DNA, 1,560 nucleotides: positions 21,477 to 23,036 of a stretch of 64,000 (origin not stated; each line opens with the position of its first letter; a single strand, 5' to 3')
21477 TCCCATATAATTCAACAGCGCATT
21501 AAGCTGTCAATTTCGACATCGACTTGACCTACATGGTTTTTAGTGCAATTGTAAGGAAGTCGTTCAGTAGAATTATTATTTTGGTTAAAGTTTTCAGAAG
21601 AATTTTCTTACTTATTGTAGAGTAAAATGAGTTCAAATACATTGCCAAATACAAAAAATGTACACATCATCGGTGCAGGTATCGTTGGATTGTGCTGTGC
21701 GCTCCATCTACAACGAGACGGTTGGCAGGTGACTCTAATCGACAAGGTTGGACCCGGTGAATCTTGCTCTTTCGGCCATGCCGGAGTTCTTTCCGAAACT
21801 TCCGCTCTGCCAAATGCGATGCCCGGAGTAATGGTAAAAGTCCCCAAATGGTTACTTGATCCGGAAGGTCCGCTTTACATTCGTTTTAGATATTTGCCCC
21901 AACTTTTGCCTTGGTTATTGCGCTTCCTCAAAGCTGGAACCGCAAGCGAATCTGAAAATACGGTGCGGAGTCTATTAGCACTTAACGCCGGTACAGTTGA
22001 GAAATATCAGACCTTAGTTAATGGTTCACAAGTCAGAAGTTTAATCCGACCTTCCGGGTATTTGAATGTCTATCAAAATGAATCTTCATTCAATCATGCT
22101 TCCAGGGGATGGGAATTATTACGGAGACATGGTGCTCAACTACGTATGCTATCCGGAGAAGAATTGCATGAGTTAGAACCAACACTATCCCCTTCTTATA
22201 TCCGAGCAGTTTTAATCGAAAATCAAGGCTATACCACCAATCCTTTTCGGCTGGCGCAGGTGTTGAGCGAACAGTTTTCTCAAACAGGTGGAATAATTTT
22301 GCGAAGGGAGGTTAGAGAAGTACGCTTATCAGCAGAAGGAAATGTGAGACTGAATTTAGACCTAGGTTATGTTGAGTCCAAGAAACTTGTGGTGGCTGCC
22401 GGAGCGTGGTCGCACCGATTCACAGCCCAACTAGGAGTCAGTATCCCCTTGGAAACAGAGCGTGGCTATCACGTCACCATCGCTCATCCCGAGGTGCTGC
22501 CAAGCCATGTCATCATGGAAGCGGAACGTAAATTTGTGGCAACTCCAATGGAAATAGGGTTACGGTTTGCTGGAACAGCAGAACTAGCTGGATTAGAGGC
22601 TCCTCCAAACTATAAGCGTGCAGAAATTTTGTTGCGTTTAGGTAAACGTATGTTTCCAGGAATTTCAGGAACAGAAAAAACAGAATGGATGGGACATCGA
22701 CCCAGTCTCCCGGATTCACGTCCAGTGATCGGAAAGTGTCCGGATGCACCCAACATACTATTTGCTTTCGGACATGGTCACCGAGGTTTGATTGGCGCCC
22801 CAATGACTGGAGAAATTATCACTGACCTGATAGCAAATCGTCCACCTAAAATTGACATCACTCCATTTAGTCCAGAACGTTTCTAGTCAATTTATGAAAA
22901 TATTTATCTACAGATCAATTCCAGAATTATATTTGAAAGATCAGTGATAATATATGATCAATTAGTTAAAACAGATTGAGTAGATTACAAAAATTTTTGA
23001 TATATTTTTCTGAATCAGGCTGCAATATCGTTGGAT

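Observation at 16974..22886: Decayed AfuA/PhnS-type ABC importer with a dead ATPase, co-located with a Cys-phosphatase and an FAD amine-oxidase-like enzyme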

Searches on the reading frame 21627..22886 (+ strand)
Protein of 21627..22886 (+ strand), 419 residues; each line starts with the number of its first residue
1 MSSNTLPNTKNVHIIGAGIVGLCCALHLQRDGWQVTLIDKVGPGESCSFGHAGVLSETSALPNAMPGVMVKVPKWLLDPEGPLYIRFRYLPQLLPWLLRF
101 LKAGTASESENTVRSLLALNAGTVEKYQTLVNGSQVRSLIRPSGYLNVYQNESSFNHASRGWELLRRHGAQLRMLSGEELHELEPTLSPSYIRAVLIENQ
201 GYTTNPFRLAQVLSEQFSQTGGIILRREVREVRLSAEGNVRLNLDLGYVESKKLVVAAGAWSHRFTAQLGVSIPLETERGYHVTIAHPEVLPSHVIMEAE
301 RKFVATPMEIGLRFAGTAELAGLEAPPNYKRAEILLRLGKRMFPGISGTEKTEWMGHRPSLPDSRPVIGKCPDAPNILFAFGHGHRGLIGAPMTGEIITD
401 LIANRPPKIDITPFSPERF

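Call 6: search_protein_families(library=pfam, proteins=[window:21627-22886:+], max_evalue=0.01)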
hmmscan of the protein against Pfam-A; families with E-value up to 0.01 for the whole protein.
window:21627-22886:+ (419 aa): 9 families
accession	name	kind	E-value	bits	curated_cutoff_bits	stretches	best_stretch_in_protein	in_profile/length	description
PF01266.30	DAO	-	1.6e-61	209.3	27.9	1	12-401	2-353/353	FAD dependent oxidoreductase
PF03486.20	HI0933_like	-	7.2e-06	26.1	50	0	11-41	2-32/244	HI0933-like protein Rossmann domain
PF07992.20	Pyr_redox_2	-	9e-06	25.7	26.1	1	11-47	2-35/291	Pyridine nucleotide-disulphide oxidoreductase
PF13450.12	NAD_binding_8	-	1.9e-05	25.3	21.9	1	14-40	1-27/68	NAD(P)-binding Rossmann-like domain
PF00890.30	FAD_binding_2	-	6.1e-05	22.8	20.4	1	14-55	4-48/414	FAD binding domain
PF02558.23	ApbA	-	0.00019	21.5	22.2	1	12-40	1-29/150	Ketopantoate reductase PanE/ApbA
PF01494.25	FAD_binding_3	-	0.0012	18.6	22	1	11-42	3-34/349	FAD binding domain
PF13738.12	Pyr_redox_3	-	0.0057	16.4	30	0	14-46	2-35/305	Pyridine nucleotide-disulphide oxidoreductase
PF14385.11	DUF4416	-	0.0064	16.9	27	0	231-265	82-117/162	Domain of unknown function (DUF4416)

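Call 7: search_protein_families(library=ncbifam, proteins=[window:21627-22886:+], max_evalue=0.01)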
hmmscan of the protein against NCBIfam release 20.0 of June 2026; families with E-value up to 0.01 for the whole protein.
window:21627-22886:+ (419 aa): 60 families (the best 25 are shown)
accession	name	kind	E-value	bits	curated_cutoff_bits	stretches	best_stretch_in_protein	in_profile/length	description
NF001933.0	PRK00711.1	subfamily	1.2e-62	212.3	383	1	12-418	3-415/429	D-amino acid dehydrogenase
NF009074.0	PRK12409.1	equivalog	1.8e-42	146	494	1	10-405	2-406/410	D-amino acid dehydrogenase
TIGR02352.1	thiamin_ThiO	equivalog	1e-35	123.5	250.8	2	107-404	48-349/351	glycine oxidase ThiO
NF008425.0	PRK11259.1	equivalog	1.3e-19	70.4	257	1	136-419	81-375/377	N-methyl-L-tryptophan oxidase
TIGR03197.1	MnmC_Cterm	equivalog_domain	1.4e-15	57.3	174.2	2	12-56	2-47/400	FAD-dependent 5-carboxymethylaminomethyl-2-thiouridine(34) oxidoreductase MnmC1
TIGR01377.1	soxA_mon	subfamily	8e-15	54.5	479.65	1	163-279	101-217/381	amino oxidase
NF040813.1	pro_dh_Thprot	equivalog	2e-14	53.5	600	2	236-418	198-361/362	D-proline dehydrogenase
NF002480.1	PRK01747.1-1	equivalog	3.5e-14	52.1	540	2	9-56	248-296/645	bifunctional tRNA (5-methylaminomethyl-2-thiouridine)(34)-methyltransferase MnmC2/FAD-dependent 5-carboxymethylaminomethyl-2-thiouridine(34)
NF050086.1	pipecolate_AmaA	exception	1.1e-11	44.1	600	2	135-263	113-238/425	L-pipecolate oxidase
TIGR01373.1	soxB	subfamily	2.5e-10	39.8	529.45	1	140-419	111-399/407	sarcosine oxidase subunit beta family protein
NF002481.1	PRK01747.1-2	equivalog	7e-10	38.3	600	1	8-57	237-287/611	bifunctional tRNA (5-methylaminomethyl-2-thiouridine)(34)-methyltransferase MnmC2/FAD-dependent 5-carboxymethylaminomethyl-2-thiouridine(34)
NF008726.1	PRK11728.1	equivalog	2.3e-08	33.3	299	1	148-272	91-212/389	L-2-hydroxyglutarate oxidase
TIGR03364.1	HpnW_proposed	hypoth_equivalog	6.5e-08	32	285.1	1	11-41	2-32/365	TIGR03364 family FAD-dependent oxidoreductase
NF033460.1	glycerol3P_ox_II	equivalog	7.4e-07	28.6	460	1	170-282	116-229/361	type 2 glycerol-3-phosphate oxidase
TIGR02734.1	crtI_fam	subfamily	9.3e-06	24.6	238.1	1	13-40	2-29/504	phytoene desaturase family protein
TIGR03329.1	Phn_aa_oxid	hypoth_equivalog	0.00019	20.3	632.8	0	333-403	321-392/460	putative aminophosphonate oxidoreductase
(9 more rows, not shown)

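Call 54: search_solved_structures(query=window:21627-22886:+, max_evalue=1e-10)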
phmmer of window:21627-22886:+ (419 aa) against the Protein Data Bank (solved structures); distinct sequences matched with E-value up to 1e-10: 11.
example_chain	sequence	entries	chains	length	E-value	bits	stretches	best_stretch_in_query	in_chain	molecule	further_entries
4ysh_A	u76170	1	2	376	5.9e-23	84.6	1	147-418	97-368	Glycine oxidase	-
3if9_A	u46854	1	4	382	2e-18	69.7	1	175-407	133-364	Glycine oxidase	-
1ryi_A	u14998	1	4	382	2.7e-18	69.2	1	175-407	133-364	GLYCINE OXIDASE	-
9woz_A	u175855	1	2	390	3e-18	69.1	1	175-407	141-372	Glycine oxidase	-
1ng3_A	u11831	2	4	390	5.6e-18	68.2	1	175-407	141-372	Glycine oxidase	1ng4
1y56_B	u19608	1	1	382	5.4e-16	61.6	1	141-419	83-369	sarcosine oxidase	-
6pxs_A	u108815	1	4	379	1.2e-14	57.2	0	209-416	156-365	FAD dependent oxidoreductase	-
6j38_A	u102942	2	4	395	1.7e-14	56.7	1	142-418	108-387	FAD-dependent glycine oxydase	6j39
7cyx_A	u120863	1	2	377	5.7e-14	55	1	144-405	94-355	Glycine oxidase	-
5i39_A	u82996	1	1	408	2.6e-12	49.5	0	242-419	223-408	L-amino acid deaminase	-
5hxw_A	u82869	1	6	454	2.1e-11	46.5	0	325-419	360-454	L-amino acid deaminase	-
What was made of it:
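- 21627..22886 (+): DadA/glycine-oxidase-like FAD oxidoreductase, 419 aa. The closest solved structure is glycine oxidase 4ysh (call 54).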
